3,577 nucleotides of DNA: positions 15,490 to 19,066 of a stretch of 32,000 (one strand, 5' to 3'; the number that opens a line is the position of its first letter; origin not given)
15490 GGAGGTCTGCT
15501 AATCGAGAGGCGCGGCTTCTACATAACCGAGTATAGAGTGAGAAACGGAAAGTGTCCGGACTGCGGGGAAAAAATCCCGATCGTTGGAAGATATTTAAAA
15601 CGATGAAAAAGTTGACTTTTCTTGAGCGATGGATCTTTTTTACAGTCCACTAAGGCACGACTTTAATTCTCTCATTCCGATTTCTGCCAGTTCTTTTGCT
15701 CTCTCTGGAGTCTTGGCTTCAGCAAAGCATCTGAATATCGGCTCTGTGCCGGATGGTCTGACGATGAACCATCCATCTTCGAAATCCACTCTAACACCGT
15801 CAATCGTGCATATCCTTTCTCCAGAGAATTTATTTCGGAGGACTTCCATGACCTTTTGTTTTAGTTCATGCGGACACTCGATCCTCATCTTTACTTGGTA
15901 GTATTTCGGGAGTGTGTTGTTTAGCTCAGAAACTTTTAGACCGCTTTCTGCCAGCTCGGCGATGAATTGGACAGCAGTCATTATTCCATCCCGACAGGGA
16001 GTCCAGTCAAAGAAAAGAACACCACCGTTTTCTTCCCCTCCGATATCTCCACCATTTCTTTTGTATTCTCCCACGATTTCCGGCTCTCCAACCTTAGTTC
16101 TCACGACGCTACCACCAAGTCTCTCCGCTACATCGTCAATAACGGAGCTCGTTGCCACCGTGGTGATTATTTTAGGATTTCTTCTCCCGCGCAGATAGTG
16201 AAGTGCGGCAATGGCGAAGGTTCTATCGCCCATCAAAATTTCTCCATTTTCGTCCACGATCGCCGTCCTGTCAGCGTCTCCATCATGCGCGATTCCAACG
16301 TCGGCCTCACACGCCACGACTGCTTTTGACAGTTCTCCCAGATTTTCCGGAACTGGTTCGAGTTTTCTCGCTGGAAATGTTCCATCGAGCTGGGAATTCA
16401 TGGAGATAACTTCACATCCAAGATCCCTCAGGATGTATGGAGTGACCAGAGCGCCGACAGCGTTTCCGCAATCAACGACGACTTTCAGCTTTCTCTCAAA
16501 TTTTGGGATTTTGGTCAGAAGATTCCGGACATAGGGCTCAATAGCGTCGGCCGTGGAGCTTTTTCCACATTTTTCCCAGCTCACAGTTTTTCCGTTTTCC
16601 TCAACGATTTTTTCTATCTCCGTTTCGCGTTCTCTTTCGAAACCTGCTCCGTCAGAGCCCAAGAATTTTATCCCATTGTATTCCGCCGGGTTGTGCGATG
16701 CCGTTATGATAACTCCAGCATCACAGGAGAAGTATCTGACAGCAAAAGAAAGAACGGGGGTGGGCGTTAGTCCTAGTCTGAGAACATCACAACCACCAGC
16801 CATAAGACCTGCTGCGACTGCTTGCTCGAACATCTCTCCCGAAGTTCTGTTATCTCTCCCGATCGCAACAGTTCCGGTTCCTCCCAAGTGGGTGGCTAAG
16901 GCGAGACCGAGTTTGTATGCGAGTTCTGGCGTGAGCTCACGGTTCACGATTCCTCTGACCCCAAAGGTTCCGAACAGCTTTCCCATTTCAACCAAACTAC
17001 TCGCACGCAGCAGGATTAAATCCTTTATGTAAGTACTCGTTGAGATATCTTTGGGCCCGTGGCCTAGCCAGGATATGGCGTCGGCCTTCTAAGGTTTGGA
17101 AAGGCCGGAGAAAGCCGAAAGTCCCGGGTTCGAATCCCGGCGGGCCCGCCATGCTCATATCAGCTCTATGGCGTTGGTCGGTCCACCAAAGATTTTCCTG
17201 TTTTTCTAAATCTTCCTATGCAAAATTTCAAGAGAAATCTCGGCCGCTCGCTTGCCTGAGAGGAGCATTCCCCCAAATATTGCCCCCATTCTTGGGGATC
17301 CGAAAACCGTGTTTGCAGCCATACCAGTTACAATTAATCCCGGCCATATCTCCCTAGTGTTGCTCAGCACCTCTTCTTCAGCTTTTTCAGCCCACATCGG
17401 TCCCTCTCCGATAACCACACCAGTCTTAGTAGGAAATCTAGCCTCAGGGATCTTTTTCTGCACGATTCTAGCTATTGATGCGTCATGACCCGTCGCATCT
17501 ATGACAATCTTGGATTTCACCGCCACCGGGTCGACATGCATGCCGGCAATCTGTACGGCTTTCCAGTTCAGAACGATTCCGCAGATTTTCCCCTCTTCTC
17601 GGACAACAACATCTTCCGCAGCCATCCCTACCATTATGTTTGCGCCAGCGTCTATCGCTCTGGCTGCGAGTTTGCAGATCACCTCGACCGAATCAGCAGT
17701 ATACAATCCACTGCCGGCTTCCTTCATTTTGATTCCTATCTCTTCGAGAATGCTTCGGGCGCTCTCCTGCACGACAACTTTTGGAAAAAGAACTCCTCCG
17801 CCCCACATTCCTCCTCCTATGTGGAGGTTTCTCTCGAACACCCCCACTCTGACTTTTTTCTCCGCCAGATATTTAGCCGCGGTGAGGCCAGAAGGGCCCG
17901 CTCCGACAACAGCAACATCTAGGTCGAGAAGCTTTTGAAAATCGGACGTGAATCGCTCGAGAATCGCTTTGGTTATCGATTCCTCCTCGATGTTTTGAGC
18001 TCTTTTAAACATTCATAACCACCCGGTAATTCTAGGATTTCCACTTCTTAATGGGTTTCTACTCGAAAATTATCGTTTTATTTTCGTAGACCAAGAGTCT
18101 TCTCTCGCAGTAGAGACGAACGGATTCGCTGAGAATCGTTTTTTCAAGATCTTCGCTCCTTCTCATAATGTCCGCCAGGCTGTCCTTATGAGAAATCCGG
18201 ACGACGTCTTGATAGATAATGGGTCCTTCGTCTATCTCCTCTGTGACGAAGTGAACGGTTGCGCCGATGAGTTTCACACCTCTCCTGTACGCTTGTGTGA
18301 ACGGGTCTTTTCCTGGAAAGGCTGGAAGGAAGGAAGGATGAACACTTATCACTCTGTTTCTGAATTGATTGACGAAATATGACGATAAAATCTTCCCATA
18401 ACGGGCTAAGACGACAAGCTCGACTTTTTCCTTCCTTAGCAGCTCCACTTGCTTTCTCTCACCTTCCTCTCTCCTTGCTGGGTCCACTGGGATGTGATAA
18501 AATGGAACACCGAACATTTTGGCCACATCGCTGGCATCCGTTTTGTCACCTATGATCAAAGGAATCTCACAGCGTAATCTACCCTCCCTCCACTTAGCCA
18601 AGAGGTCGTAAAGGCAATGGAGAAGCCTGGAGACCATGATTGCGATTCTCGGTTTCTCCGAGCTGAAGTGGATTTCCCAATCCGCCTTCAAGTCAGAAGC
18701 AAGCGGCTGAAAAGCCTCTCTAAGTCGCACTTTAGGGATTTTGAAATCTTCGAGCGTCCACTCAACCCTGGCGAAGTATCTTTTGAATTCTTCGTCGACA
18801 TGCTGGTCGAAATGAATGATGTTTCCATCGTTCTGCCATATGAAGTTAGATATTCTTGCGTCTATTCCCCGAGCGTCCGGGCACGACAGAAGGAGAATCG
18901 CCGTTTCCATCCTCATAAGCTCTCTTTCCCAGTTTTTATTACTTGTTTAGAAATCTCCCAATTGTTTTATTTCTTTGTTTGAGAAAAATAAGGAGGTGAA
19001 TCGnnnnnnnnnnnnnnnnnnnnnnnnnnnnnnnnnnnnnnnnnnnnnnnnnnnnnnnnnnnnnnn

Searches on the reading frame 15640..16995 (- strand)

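Call 8: search_protein_families(library=pfam, proteins=[window:15640-16995:-], max_evalue=0.001)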
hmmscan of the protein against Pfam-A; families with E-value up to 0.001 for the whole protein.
window:15640-16995:- (451 aa): 4 families
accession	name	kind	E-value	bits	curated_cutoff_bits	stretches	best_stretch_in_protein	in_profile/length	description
PF02878.22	PGM_PMM_I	-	2.2e-49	167.1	22.5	1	6-135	2-135/138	Phosphoglucomutase/phosphomannomutase, alpha/beta/alpha domain I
PF02879.22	PGM_PMM_II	-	2.8e-25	89.3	29.3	1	153-251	1-103/103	Phosphoglucomutase/phosphomannomutase, alpha/beta/alpha domain II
PF02880.22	PGM_PMM_III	-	4.3e-24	85.3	20.7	1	256-364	2-113/115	Phosphoglucomutase/phosphomannomutase, alpha/beta/alpha domain III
PF00408.26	PGM_PMM_IV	-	6.7e-13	48.9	23.1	1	381-438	13-63/68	Phosphoglucomutase/phosphomannomutase, C-terminal domain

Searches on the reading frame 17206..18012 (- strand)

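Call 8: search_protein_families(library=pfam, proteins=[window:17206-18012:-], max_evalue=0.001)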
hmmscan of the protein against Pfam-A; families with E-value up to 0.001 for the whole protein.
window:17206-18012:- (268 aa): 9 families
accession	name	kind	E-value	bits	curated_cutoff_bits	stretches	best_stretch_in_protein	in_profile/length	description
PF01946.23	Thi4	-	1.4e-77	260.6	26.2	1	14-246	1-235/235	Thi4 family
PF13450.12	NAD_binding_8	-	6.1e-09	36.5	21.9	1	35-68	1-34/68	NAD(P)-binding Rossmann-like domain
PF12831.13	FAD_oxidored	-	1.9e-08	34.5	27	1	32-176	1-146/416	FAD dependent oxidoreductase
PF01266.30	DAO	-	7.7e-08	32.7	27.9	1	32-68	1-37/353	FAD dependent oxidoreductase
PF07992.20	Pyr_redox_2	-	1.4e-06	28.4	26.1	1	32-110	2-58/291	Pyridine nucleotide-disulphide oxidoreductase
PF03486.20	HI0933_like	-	1.9e-05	24.7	50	1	32-67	2-37/244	HI0933-like protein Rossmann domain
PF00890.30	FAD_binding_2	-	6.3e-05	22.8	20.4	0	32-63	1-32/414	FAD binding domain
PF01494.25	FAD_binding_3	-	0.00022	21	22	1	31-61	2-32/349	FAD binding domain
PF00070.33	Pyr_redox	-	0.0007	20.5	22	0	33-65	2-34/82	Pyridine nucleotide-disulphide oxidoreductase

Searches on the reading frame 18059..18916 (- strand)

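Call 8: search_protein_families(library=pfam, proteins=[window:18059-18916:-], max_evalue=0.001)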
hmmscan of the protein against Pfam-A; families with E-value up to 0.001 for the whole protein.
window:18059-18916:- (285 aa): 1 family
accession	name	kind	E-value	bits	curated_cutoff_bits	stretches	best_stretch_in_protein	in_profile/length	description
PF00551.24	Formyl_trans_N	-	3.1e-41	141.5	26.1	1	90-265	2-180/181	Formyl transferase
